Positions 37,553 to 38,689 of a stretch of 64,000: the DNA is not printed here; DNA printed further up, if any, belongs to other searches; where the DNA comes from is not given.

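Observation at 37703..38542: RNA polymerase alpha subunit appears to lack the C-terminal DNA-binding domain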

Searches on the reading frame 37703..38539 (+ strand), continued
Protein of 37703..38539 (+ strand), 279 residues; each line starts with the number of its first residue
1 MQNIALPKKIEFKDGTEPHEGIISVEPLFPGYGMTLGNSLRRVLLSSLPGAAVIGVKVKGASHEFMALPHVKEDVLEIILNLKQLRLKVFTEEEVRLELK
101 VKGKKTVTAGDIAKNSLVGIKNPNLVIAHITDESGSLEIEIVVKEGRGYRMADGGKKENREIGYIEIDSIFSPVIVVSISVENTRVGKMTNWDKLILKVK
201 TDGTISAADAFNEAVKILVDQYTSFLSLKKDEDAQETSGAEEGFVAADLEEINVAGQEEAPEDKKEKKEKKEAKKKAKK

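Call 32: list_cluster_members(proteins=[P0121, P0129, P0133, P0134, P0124, P0126, P0127, P0130, P0145, P0159])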
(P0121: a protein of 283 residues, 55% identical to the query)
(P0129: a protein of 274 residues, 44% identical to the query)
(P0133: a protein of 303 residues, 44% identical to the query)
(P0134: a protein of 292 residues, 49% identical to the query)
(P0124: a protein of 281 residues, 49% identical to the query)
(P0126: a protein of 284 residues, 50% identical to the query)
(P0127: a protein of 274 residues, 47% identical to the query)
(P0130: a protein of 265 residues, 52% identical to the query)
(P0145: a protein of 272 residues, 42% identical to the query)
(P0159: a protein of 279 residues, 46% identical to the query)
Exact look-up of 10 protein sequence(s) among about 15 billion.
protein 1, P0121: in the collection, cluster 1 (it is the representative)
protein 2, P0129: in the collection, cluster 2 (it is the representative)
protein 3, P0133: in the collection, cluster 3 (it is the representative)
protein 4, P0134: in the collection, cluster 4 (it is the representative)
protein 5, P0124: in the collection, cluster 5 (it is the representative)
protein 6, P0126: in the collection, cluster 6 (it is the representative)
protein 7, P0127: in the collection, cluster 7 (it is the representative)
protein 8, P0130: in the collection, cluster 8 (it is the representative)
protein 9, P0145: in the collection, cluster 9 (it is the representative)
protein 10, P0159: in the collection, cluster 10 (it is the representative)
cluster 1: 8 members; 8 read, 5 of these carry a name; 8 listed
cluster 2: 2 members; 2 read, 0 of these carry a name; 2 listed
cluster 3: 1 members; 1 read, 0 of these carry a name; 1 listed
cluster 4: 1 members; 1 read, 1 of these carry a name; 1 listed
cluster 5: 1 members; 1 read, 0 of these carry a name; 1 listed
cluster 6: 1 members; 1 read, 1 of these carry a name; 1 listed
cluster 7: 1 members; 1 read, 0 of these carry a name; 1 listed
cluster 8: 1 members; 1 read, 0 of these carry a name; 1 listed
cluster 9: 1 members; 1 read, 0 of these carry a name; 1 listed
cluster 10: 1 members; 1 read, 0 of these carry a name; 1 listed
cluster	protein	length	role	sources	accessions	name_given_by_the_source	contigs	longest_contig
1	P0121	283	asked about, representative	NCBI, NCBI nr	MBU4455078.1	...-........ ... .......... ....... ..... [Patescibacteria group bacterium]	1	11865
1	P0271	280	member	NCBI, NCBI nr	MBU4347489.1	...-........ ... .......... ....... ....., partial [Patescibacteria group bacterium] | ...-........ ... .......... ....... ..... [Patescibacteria group bacterium]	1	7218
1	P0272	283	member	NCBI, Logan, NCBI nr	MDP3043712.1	MAG: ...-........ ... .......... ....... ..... [bacterium] | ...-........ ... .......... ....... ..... [bacterium]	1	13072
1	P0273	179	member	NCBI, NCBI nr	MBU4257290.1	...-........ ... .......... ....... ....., partial [Patescibacteria group bacterium] | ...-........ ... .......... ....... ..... [Patescibacteria group bacterium]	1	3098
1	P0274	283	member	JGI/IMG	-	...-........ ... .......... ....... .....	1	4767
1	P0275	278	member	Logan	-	-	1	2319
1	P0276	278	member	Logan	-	-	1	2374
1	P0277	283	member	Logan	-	-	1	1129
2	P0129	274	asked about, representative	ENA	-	-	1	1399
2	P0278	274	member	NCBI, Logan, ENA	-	-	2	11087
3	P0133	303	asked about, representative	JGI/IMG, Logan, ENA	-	-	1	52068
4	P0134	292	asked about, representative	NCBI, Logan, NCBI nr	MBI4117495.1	MAG: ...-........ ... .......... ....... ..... [Parcubacteria group bacterium] | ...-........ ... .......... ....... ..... [Parcubacteria group bacterium]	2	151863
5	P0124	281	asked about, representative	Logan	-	-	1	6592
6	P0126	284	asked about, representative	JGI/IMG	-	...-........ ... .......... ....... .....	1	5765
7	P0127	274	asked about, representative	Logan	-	-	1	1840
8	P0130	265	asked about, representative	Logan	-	-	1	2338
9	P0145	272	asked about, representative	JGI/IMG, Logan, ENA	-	-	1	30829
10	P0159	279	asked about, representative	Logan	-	-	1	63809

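Call 38: find_encoding_contigs(protein=P0159, flank=3000, max_places=2)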
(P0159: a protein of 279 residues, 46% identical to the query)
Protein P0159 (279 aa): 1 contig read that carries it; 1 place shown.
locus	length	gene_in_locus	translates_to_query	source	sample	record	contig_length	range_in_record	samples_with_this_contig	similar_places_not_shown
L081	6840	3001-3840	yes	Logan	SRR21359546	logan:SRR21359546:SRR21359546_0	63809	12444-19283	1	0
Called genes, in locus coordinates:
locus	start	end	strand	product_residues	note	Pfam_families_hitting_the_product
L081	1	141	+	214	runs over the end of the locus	PF00406:ADK, PF13207:AAA_17, PF13238:AAA_18, PF13521:AAA_28 (faint)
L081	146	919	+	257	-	PF00557:Peptidase_M24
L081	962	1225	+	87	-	PF01176:eIF-1a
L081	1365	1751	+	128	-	PF00416:Ribosomal_S13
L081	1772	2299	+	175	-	PF00411:Ribosomal_S11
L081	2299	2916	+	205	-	PF00163:Ribosomal_S4, PF01479:S4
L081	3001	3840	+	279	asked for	PF01193:RNA_pol_L, PF01000:RNA_pol_A_bac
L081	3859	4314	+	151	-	PF01196:Ribosomal_L17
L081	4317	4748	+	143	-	PF00572:Ribosomal_L13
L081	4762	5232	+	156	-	PF00380:Ribosomal_S9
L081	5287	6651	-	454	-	PF10419:TFIIIC_sub6 (faint)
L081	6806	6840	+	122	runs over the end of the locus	PF11750:DUF3307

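Call 40: find_encoding_contigs(protein=P0155, flank=2000, max_places=1)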
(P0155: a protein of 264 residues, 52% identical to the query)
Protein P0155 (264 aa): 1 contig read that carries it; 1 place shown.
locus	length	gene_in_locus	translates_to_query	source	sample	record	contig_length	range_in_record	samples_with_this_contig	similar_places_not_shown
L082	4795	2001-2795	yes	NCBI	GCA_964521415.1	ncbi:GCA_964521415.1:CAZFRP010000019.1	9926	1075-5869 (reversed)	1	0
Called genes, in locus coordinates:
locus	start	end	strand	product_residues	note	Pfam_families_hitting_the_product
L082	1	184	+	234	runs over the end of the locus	PF00557:Peptidase_M24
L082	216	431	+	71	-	PF01176:eIF-1a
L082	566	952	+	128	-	PF00416:Ribosomal_S13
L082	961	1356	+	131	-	PF00411:Ribosomal_S11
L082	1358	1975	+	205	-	PF00163:Ribosomal_S4, PF01479:S4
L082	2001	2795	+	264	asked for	PF01193:RNA_pol_L, PF13656:RNA_pol_L_2 (faint), PF01000:RNA_pol_A_bac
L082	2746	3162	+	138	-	PF01196:Ribosomal_L17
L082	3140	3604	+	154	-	PF00572:Ribosomal_L13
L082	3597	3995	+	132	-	PF00380:Ribosomal_S9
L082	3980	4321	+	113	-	PF02033:RBFA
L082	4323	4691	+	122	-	-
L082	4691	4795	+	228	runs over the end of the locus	PF01409:tRNA-synt_2d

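Call 41: find_encoding_contigs(protein=P0207, flank=2000, max_places=1)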
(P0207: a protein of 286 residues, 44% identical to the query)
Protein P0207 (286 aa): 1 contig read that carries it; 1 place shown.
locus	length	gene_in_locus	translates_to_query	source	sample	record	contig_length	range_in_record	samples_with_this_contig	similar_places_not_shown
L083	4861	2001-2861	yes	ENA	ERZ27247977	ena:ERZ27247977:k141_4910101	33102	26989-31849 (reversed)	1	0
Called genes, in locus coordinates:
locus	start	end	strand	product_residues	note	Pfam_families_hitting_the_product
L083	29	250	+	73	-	PF01176:eIF-1a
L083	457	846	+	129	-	PF00416:Ribosomal_S13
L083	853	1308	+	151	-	PF00411:Ribosomal_S11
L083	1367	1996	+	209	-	PF00163:Ribosomal_S4, PF01479:S4, PF13275:S4_2 (faint)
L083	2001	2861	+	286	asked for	PF01193:RNA_pol_L, PF01000:RNA_pol_A_bac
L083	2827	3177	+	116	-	PF01196:Ribosomal_L17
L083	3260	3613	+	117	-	PF00572:Ribosomal_L13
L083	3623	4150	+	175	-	PF00380:Ribosomal_S9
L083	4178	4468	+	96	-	-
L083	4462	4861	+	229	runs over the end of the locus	PF01930:Cas_Cas4, PF12705:PDDEXK_1 (weak)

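Call 42: find_encoding_contigs(protein=P0217, flank=2000, max_places=1)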
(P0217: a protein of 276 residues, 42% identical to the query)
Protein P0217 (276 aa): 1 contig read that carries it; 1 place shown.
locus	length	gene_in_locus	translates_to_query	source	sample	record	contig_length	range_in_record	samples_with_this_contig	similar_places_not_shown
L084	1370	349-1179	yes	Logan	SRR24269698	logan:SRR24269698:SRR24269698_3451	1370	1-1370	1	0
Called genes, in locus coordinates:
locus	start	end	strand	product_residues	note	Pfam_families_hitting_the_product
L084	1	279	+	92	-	?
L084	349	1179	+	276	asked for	PF01193:RNA_pol_L, PF01000:RNA_pol_A_bac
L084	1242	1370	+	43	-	?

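Call 43: find_encoding_contigs(protein=P0133, flank=2000, max_places=1)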
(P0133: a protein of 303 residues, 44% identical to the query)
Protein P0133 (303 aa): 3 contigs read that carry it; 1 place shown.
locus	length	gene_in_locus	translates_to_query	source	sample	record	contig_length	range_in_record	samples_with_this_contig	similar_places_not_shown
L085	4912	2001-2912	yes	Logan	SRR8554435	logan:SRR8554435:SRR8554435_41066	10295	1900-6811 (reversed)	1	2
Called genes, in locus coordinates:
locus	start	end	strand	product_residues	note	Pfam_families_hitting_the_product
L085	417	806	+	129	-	PF00416:Ribosomal_S13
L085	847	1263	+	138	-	PF00411:Ribosomal_S11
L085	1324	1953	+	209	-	PF00163:Ribosomal_S4, PF01479:S4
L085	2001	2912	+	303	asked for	PF01193:RNA_pol_L, PF01000:RNA_pol_A_bac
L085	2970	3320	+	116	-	PF01196:Ribosomal_L17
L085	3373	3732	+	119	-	PF00572:Ribosomal_L13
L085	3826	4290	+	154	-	PF00380:Ribosomal_S9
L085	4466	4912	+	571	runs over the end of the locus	-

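Call 44: predict_structure(alignment_id=A1)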
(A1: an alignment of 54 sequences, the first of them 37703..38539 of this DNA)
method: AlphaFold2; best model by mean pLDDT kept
length: 279 residues; sequences in the alignment: 54
mean_pLDDT: 67.6   pTM: 0.54
mean pLDDT of the five models: 67.6, 60.9, 60.4, 55.6, 52.0
residues with pLDDT >= 90: 31; 70-90: 141; 50-70: 34; < 50: 73
segments of 3 or more residues with pLDDT < 50: 148-164, 229-279
pLDDT, mean of each block of 10 residues (from residue 1): 66 87 84 78 72 75 79 86 79 83 93 82 90 90 62 37 47 76 63 79 81 81 60 36 27 27 31 38
secondary structure, 60 per line:
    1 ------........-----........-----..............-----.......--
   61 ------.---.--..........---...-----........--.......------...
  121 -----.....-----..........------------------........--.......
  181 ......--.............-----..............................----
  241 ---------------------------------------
elements in order: E7-14 E20-27 H33-46 E52-58 H75-83 E87-89 E95-102 E105-108 E118-120 E126-130 E136-145 E164-171 E174-186 E189-201 H207-236

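Call 60: search_solved_structures(query=window:37703-38539:+, max_evalue=1e-10, show_alignments=1)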
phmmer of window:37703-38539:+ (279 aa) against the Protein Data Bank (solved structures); distinct sequences matched with E-value up to 1e-10: 60.
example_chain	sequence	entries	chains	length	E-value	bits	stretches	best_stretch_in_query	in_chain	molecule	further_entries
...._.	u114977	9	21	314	1.4e-55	192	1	17-233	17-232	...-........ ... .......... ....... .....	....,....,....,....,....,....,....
8x6f_A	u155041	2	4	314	7.2e-53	183.1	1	19-232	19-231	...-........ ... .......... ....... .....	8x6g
9n9p_A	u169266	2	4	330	2.9e-52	181.1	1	3-242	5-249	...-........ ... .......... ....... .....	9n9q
6fbv_A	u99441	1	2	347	6.9e-52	179.9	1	23-229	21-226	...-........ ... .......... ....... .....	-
10mi_A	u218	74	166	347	6.9e-52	179.9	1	23-229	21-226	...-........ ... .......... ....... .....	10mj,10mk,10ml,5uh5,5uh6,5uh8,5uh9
6dv9_A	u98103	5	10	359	7.5e-52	179.8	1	23-229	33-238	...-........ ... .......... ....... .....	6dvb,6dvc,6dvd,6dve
5zx2_A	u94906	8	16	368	8e-52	179.7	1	23-229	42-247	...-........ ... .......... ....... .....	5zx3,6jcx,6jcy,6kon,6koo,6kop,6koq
5tw1_A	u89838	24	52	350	2.3e-51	178.2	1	23-235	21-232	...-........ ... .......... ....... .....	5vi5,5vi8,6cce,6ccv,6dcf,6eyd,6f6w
7vpd_A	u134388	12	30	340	6.2e-50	173.5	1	24-237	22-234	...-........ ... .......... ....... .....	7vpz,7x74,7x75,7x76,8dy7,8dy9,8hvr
7xya_A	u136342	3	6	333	7.2e-50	173.3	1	21-234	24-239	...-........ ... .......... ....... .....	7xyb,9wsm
7f0r_A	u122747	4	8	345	8e-50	173.1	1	21-234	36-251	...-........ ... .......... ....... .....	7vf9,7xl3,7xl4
7l7b_A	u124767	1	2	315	1.1e-49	172.7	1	19-234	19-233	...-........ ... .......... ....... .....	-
7ye1_A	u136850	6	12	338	6e-49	170.3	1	6-232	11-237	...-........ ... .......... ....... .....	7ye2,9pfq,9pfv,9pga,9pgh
8i23_A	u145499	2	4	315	3.3e-47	164.6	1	20-232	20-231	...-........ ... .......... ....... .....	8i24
8dkc_A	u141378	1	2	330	7.2e-47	163.5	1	24-227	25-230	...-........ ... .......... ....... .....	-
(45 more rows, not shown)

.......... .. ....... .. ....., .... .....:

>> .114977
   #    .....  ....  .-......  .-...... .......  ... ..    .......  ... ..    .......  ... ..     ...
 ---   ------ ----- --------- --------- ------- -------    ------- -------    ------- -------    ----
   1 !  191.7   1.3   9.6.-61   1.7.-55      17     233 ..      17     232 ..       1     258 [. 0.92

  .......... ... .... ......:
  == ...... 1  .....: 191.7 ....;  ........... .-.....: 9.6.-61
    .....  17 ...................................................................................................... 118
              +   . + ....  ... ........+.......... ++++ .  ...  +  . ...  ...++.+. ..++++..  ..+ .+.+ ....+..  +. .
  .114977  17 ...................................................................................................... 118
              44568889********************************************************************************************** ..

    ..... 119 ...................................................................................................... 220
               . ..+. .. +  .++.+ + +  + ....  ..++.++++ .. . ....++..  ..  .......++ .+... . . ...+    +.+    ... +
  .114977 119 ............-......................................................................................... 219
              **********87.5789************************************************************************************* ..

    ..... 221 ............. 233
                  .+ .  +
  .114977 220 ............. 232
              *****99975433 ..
